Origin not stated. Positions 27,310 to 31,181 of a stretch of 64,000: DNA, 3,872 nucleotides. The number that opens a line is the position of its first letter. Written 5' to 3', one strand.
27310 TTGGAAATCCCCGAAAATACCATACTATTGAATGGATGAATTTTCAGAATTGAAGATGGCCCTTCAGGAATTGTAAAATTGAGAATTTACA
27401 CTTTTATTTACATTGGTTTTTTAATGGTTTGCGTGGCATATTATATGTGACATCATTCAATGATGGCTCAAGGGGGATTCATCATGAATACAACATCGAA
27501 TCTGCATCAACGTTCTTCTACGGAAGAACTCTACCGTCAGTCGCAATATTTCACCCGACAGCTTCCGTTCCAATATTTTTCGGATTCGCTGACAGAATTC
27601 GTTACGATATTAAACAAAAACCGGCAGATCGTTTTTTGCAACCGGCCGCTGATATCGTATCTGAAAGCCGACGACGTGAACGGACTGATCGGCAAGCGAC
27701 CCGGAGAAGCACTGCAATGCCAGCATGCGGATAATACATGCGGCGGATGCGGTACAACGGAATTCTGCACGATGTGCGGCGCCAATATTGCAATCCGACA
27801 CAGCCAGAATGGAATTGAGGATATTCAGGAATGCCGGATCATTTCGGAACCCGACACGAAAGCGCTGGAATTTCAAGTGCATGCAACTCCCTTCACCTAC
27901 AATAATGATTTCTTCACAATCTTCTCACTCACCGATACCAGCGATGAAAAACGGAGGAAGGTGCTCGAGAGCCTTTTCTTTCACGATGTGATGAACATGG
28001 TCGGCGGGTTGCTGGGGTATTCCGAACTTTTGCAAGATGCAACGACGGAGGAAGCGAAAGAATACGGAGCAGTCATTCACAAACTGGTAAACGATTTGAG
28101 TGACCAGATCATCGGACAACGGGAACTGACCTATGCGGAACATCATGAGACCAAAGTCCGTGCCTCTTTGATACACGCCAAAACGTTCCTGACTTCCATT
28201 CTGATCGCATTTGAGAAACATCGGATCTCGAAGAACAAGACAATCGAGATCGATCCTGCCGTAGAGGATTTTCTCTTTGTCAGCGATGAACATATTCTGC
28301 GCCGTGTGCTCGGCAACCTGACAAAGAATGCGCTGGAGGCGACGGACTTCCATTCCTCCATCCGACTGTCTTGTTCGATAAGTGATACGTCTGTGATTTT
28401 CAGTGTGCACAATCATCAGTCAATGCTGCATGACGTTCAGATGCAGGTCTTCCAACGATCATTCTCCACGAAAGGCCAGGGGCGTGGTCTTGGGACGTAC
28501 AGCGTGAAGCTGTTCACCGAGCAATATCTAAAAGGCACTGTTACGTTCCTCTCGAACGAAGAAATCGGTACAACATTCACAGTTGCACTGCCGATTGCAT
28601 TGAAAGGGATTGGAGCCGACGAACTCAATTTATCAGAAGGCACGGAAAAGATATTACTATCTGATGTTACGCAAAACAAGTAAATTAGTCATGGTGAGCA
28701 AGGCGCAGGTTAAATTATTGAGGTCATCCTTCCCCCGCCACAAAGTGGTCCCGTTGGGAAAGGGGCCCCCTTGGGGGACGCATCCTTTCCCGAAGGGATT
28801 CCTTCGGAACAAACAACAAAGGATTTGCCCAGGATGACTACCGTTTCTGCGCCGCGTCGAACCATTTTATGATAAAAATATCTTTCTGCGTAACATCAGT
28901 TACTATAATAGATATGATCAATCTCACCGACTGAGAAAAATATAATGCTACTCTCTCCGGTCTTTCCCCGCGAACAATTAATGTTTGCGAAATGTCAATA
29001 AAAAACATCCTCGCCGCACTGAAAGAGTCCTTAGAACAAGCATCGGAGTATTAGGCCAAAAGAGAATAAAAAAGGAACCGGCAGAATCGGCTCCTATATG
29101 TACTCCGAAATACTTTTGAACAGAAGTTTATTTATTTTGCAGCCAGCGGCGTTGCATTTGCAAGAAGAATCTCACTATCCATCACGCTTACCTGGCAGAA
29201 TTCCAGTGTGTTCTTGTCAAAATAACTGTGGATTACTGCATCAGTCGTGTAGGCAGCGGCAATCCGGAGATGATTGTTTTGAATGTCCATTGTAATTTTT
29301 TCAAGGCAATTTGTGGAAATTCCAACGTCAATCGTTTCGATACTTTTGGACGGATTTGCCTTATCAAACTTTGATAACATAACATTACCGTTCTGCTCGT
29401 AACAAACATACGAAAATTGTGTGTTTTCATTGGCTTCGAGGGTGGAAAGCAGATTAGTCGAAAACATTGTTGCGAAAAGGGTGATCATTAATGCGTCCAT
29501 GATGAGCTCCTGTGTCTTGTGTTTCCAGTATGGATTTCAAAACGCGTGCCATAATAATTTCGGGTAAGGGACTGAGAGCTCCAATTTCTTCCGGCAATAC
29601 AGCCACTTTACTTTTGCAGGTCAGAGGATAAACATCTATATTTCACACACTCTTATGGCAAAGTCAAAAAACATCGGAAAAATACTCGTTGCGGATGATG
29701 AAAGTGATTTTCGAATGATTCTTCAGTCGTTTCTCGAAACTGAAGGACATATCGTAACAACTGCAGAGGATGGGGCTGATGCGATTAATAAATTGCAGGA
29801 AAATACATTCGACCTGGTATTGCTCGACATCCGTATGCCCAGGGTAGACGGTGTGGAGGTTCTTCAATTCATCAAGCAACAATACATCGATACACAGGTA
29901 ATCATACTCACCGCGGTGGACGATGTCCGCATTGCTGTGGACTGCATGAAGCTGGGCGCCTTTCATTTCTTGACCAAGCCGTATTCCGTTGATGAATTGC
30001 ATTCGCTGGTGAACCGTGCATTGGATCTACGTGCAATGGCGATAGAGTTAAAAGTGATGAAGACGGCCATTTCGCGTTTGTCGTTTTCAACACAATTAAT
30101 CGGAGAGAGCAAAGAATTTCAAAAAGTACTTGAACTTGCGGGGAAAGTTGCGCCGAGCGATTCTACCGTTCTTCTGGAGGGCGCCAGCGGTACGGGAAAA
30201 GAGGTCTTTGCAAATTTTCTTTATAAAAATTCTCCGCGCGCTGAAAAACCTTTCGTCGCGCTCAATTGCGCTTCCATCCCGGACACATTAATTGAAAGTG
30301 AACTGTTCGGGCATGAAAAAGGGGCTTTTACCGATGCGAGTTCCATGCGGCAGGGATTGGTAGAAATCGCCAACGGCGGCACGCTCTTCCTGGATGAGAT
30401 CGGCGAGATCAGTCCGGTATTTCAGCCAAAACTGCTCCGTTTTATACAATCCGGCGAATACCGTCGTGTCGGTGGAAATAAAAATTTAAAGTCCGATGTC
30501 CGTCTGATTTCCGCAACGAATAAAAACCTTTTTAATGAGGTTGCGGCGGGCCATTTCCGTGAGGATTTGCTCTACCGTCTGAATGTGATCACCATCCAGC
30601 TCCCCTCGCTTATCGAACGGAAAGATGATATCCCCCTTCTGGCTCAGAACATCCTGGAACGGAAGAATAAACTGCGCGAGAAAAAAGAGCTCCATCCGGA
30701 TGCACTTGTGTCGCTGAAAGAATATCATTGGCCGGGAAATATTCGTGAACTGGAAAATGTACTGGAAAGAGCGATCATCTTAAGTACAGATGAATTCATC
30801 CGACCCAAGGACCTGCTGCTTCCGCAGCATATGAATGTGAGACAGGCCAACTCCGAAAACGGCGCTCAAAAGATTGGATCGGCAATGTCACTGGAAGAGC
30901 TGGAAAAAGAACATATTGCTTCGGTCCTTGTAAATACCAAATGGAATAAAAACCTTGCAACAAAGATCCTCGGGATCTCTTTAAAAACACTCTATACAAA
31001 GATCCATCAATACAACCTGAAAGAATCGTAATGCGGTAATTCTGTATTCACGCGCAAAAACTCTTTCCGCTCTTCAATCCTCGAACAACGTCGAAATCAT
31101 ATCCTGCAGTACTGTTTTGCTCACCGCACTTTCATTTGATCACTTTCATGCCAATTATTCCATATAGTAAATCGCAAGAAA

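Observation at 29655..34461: Sigma54 regulator followed by a near-consensus sigma54 promoter driving a mini-CTD protein and S8 protease operon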

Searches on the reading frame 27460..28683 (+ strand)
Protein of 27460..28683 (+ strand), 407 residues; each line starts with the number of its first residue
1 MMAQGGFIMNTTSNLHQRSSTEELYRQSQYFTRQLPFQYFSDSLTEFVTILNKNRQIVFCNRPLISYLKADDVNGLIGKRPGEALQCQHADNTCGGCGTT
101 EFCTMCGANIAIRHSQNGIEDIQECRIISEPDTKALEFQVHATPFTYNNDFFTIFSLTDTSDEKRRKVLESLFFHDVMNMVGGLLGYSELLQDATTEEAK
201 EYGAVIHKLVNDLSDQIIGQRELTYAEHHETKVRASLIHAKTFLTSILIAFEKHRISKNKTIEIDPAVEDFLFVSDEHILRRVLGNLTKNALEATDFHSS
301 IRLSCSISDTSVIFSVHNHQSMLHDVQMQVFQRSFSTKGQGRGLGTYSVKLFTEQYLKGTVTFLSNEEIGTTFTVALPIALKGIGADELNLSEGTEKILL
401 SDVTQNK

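Call 3: search_protein_families(library=pfam, proteins=[window:27460-28683:+], max_evalue=0.01)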
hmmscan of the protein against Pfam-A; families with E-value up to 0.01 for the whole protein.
window:27460-28683:+ (407 aa): 2 families
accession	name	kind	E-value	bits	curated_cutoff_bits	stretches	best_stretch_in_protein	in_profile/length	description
PF02518.31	HATPase_c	-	1.9e-13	51.2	26.4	1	276-379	2-109/111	Histidine kinase-, DNA gyrase B-, and HSP90-like ATPase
PF14501.12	HATPase_c_5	-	2.4e-09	37.5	22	1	280-368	6-93/102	GHKL domain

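Call 23: search_protein_families(library=ncbifam, proteins=[window:27460-28683:+], max_evalue=0.01)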
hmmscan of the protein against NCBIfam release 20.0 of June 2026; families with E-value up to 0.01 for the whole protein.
window:27460-28683:+ (407 aa): 39 families (the best 25 are shown)
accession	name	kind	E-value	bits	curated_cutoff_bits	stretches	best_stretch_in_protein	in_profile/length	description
NF008298.1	PRK11086.1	subfamily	8e-15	54.3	520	1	261-380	405-526/529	DcuS/MalK family sensor histidine kinase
NF008468.0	PRK11360.1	equivalog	9.4e-15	54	646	1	175-381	405-610/616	two-component system sensor histidine kinase AtoS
NF046044.1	PnpS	equivalog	3.5e-14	52.6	400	1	124-378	125-390/390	two-component system histidine kinase PnpS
TIGR02916.1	PEP_his_kin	equivalog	3.5e-13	49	300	1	248-378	549-679/679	XrtA/PEP-CTERM system histidine kinase PrsK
NF047874.1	MASE3_PAS_HK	subfamily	1e-12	47.7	560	1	257-380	497-626/655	MASE3 domain-containing sensor histidine kinase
NF007688.0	PRK10364.1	equivalog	2.2e-12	46.5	479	1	273-381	345-453/460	two-component system sensor histidine kinase ZraS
NF033091.0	HK_VanS_ACDEFG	equivalog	6.5e-11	41.9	400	1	163-378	71-293/293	vancomycin resistance histidine kinase VanS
NF008312.0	PRK11100.1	equivalog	1e-10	41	356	1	181-379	271-474/477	two-component system sensor histidine kinase CreC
NF038334.1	malate_HK_MalK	exception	1e-10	40.9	800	1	277-381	421-527/533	malate sensor histidine kinase MalK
NF045595.1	HK_scytonemin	equivalog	1.9e-09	36.5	865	1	192-379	445-635/637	scytonemin biosynthesis sensor histidine kinase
TIGR02966.1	phoR_proteo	equivalog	2.3e-09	36.7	334.2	1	132-376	79-332/333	phosphate regulon sensor histidine kinase PhoR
NF053867.1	SprKinKinDBac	equivalog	8.4e-09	34.4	775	1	175-380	295-498/500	sporulation kinase KinD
NF010411.0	PRK13837.1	equivalog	1.7e-07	29.7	647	1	175-382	459-678/828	two-component system VirA-like sensor kinase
NF007898.0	PRK10604.1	equivalog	2e-07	30.5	478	1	206-381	248-425/433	two-component system sensor histidine kinase RstB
NF046015.1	HisKinAgrCStaph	equivalog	2e-07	30.5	500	1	222-354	268-394/414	quorum-sensing sensor histidine kinase AgrC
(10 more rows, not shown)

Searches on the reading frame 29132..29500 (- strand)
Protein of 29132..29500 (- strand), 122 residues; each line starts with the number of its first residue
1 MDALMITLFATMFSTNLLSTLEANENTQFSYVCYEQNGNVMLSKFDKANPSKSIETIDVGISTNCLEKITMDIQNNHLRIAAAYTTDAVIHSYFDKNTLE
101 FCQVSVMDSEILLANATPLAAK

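Call 23: search_protein_families(library=ncbifam, proteins=[window:29132-29500:-], max_evalue=0.01)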
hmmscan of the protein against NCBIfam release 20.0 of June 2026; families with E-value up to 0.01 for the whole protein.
window:29132-29500:- (122 aa): 0 families

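Call 62: search_protein_families(library=pfam, proteins=[window:29132-29500:-], max_evalue=0.001)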
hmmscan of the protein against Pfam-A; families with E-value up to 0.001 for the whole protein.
window:29132-29500:- (122 aa): 0 families

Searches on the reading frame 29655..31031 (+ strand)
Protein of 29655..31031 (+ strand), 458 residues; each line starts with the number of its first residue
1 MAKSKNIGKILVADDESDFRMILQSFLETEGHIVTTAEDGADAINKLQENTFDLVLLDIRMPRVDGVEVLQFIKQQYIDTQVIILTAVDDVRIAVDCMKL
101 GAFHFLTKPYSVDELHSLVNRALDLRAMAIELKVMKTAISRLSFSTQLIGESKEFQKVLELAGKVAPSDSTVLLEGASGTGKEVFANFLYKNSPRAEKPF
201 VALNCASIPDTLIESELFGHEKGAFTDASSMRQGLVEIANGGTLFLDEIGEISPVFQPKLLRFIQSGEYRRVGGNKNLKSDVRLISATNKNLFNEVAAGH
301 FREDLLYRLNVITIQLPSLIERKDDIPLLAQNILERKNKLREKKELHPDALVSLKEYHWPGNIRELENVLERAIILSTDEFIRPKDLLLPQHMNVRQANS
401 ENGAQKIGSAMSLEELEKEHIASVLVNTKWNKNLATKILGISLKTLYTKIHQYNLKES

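Call 3: search_protein_families(library=pfam, proteins=[window:29655-31031:+], max_evalue=0.01)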
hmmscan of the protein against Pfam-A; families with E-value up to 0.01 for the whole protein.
window:29655-31031:+ (458 aa): 8 families
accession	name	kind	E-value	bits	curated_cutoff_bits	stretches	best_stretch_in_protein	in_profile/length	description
PF00158.32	Sigma54_activat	-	2.5e-68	229.5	20.2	1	148-315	1-168/168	Sigma-54 interaction domain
PF00072.30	Response_reg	-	1.7e-31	109.1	30.2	1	10-119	1-110/111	Response regulator receiver domain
PF25601.1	AAA_lid_14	-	4e-22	78.3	27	1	321-400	2-81/87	AAA+ ATPase lid domain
PF14532.12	Sigma54_activ_2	-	5.2e-19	69.3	25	1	149-319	1-138/138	Sigma-54 interaction domain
PF02954.25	HTH_8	-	1.1e-09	38.3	22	1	412-453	1-42/42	Bacterial regulatory protein, Fis family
PF07728.20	AAA_5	-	5.6e-07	30.1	22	1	172-291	2-124/139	AAA domain (dynein-related subfamily)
PF01078.27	Mg_chelatase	-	0.0021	17.9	20.3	0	229-289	95-157/207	Magnesium chelatase, subunit ChlI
PF00004.35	AAA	-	0.005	17.7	21.2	0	172-290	1-110/131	ATPase family associated with various cellular activities (AAA)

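Call 23: search_protein_families(library=ncbifam, proteins=[window:29655-31031:+], max_evalue=0.01)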
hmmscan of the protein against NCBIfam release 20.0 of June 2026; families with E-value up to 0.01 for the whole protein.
window:29655-31031:+ (458 aa): 121 families (the best 25 are shown)
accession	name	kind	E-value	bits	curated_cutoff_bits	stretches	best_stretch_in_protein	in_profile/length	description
NF008469.0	PRK11361.1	equivalog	3.4e-128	428.2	714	1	6-456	3-457/461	acetoacetate metabolism transcriptional regulator AtoC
TIGR01818.1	ntrC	equivalog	1.5e-121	406.4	558.6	1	10-438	1-422/463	nitrogen regulation protein NR(I)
NF007689.0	PRK10365.1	equivalog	9.6e-118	393.7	760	1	9-450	7-439/441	sigma-54-dependent response regulator transcription factor ZraR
TIGR02915.1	PEP_resp_reg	equivalog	4.7e-110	368.5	502.6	1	10-456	1-445/445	PEP-CTERM-box response regulator transcription factor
TIGR01817.1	nifA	equivalog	1.7e-109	367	528.85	1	134-420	184-471/534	nif-specific transcriptional activator NifA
NF041946.1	LuxO_transreg_Vib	equivalog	2.6e-108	362.8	800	1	18-419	7-407/463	quorum-sensing sigma-54 dependent transcriptional regulator LuxO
NF049963.1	RespRegFlgRCampy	domain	3.8e-106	355.5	750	1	16-455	9-429/429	fla regulon two-component system response regulator FlgR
NF008176.1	PRK10923.1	equivalog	4e-106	355.4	620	1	8-394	4-386/469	nitrogen regulation protein NR(I)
NF051870.1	NAssimRespRegNtrX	equivalog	5.9e-101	338.6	600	1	9-427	3-424/452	nitrogen assimilation response regulator NtrX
NF011695.0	PRK15115.1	equivalog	4.8e-99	332.1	763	1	5-455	4-438/445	two-component system response regulator GlrR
NF041552.1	TF_PrdR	equivalog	5.3e-98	328.8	795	1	124-454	243-577/577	sigma-54 dependent transcriptional regulator PrdR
NF050807.1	TransRegFlbDCaul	equivalog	1.9e-96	323.7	750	1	30-454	23-439/454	sigma-54-dependent transcriptional regulator FlbD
NF038308.1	RNA_repair_RtcR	equivalog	5.8e-94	315.8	650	1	19-448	39-506/530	RNA repair transcriptional activator RtcR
NF003451.0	PRK05022.1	equivalog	2e-89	300.7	476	1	137-443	181-498/512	nitric oxide reductase transcriptional regulator NorR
NF041906.1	V4R_TF_MobR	exception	8.9e-85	285.2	999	1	128-451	210-542/544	phenol degradation transcriptional regulator MobR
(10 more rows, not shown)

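Call 67: find_homologous_proteins(query=window:29655-31028:+, max_evalue=1e-100)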
Query window:29655-31028:+ (458 aa): 2492 proteins with E <= 1e-100 among 8000 candidates; the best 120 are listed.
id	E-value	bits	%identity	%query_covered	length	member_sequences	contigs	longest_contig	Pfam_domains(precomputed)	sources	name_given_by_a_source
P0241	8.9e-295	995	100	100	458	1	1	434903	PF00158.33,PF25601.2,PF02954.26,PF14532.13,PF07728.21,PF00072.31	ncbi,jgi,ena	ncbi:MAG: sigma-54 dependent transcriptional regulator [Bacteroidota bacterium]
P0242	7.3e-272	920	92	100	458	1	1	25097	PF00158.33,PF25601.2,PF02954.26,PF14532.13,PF07728.21,PF00072.31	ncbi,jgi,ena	ncbi:MAG: sigma-54 dependent transcriptional regulator [Bacteroidota bacterium]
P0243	4.4e-262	888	89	100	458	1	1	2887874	PF00158.33,PF25601.2,PF02954.26,PF14532.13,PF07728.21,PF00072.31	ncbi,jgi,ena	ncbi:MAG: sigma-54 dependent transcriptional regulator [Bacteroidota bacterium]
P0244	2.6e-261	885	89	100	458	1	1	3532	PF00158.33,PF25601.2,PF02954.26,PF14532.13,PF07728.21,PF00072.31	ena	-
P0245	1.9e-260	882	89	100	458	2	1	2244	PF00158.33,PF25601.2,PF02954.26,PF14532.13,PF07728.21,PF00072.31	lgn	-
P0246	2.2e-259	879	88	100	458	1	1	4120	PF00158.33,PF25601.2,PF02954.26,PF14532.13,PF07728.21,PF00072.31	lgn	-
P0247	7.8e-259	877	88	100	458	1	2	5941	PF00158.33,PF25601.2,PF02954.26,PF14532.13,PF07728.21,PF00072.31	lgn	-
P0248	8.7e-259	877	88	100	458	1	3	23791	PF00158.33,PF25601.2,PF02954.26,PF14532.13,PF07728.21,PF00072.31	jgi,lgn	jgi:DNA-binding NtrC family response regulator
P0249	2.2e-258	875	88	100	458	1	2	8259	PF00158.33,PF25601.2,PF02954.26,PF14532.13,PF07728.21,PF00072.31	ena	-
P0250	2.7e-258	875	88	100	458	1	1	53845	PF00158.33,PF25601.2,PF02954.26,PF14532.13,PF07728.21,PF00072.31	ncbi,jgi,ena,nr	ncbi:MAG: sigma-54 dependent transcriptional regulator [Bacteroidetes bacterium]|nr:sigma-54 depende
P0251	2.8e-258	875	88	100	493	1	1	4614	PF00158.33,PF25601.2,PF02954.26,PF14532.13,PF07728.21,PF00072.31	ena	-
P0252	8.0e-258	874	88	100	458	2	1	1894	PF00158.33,PF25601.2,PF02954.26,PF14532.13,PF07728.21,PF00072.31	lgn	-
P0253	6.6e-256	867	87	100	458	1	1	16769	PF00158.33,PF25601.2,PF02954.26,PF14532.13,PF07728.21,PF00072.31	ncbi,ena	-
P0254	7.7e-256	867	87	100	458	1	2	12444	PF00158.33,PF25601.2,PF02954.26,PF14532.13,PF07728.21,PF00072.31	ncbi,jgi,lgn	jgi:DNA-binding NtrC family response regulator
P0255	8.7e-256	867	87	100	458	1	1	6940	PF00158.33,PF25601.2,PF02954.26,PF14532.13,PF07728.21,PF00072.31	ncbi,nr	ncbi:MAG: sigma-54-dependent Fis family transcriptional regulator [Bacteroidetes bacterium]|nr:sigma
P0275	7.3e-224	762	76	100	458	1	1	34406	PF00158.33,PF25601.2,PF02954.26,PF14532.13,PF07728.21,PF00072.31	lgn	-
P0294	1.5e-213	728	73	100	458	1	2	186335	PF00158.33,PF25601.2,PF02954.26,PF14532.13,PF07728.21,PF00072.31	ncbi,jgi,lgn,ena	ncbi:MAG: sigma-54 dependent transcriptional regulator [Bacteroidota bacterium]|jgi:DNA-binding NtrC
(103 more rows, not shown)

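Call 68: find_encoding_contigs(protein=P0275, flank=8000, max_places=1)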
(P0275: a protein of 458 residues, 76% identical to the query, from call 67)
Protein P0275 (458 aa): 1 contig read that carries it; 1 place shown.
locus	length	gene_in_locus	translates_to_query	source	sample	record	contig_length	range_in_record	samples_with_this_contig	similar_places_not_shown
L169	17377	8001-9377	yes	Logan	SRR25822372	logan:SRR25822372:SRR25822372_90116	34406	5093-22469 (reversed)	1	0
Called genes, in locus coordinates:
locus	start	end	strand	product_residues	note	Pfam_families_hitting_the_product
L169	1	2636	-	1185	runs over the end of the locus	PF00989:PAS, PF13426:PAS_9, PF00989:PAS, PF13188:PAS_8, PF13426:PAS_9, PF00989:PAS, PF13426:PAS_9, PF08447:PAS_3, +10 more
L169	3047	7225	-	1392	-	PF00989:PAS, PF13188:PAS_8, PF13426:PAS_9, PF08448:PAS_4, PF13185:GAF_2, PF08447:PAS_3, PF08447:PAS_3, PF00989:PAS, +13 more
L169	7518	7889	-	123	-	-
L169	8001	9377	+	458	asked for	PF00072:Response_reg, PF00158:Sigma54_activat, PF14532:Sigma54_activ_2, PF07728:AAA_5 (weak), PF25601:AAA_lid_14, PF02954:HTH_8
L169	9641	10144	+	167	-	PF18962:Por_Secre_tail (weak)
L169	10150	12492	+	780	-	PF00082:Peptidase_S8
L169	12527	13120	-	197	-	PF01641:SelR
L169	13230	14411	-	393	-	PF00246:Peptidase_M14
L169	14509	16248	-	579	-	PF13860:FlgD_ig (weak)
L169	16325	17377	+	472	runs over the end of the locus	PF05697:Trigger_N, PF05698:Trigger_C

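Call 69: find_encoding_contigs(protein=P0294, flank=8000, max_places=1)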
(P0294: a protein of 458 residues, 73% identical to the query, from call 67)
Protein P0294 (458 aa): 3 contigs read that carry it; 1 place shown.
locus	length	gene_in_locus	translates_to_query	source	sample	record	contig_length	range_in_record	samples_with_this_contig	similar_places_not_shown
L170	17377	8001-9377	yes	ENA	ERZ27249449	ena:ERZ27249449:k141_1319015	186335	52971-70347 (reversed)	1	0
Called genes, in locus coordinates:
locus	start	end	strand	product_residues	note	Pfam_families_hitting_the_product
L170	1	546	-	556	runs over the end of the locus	PF00501:AMP-binding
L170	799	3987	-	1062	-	PF00873:ACR_tran, PF02355:SecD_SecF_C (faint), PF03176:MMPL (weak)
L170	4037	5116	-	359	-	PF25917:BSH_RND, PF25973:BSH_CzcB (weak), PF25885:HH_EMRA, PF25954:Beta-barrel_RND_2, PF25990:Beta-barrel_YknX, PF25967:RND-MFP_C (weak), PF25975:CzcB_C (faint), PF25989:YknX_C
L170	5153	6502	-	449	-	PF02321:OEP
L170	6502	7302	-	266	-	PF00440:TetR_N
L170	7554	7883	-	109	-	PF04342:DMT_6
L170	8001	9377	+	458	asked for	PF00072:Response_reg, PF00158:Sigma54_activat, PF14532:Sigma54_activ_2, PF07728:AAA_5 (weak), PF25601:AAA_lid_14, PF02954:HTH_8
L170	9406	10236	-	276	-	PF14805:THDPS_N_2, PF00132:Hexapep (faint), PF14602:Hexapep_2 (weak)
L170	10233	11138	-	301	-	PF00701:DHDPS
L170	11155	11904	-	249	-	PF01113:DapB_N, PF05173:DapB_C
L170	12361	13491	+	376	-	PF00988:CPSase_sm_chain, PF00117:GATase, PF07722:Peptidase_C26 (weak)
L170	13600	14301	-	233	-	PF17131:TP_0789-like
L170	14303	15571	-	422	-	PF07690:MFS_1, PF00854:PTR2 (faint), PF07690:MFS_1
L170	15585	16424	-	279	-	PF12730:ABC2_membrane_4, PF12679:ABC2_membrane_2, PF10920:DUF2705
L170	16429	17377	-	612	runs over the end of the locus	PF07715:Plug, PF00593:TonB_dep_Rec_b-barrel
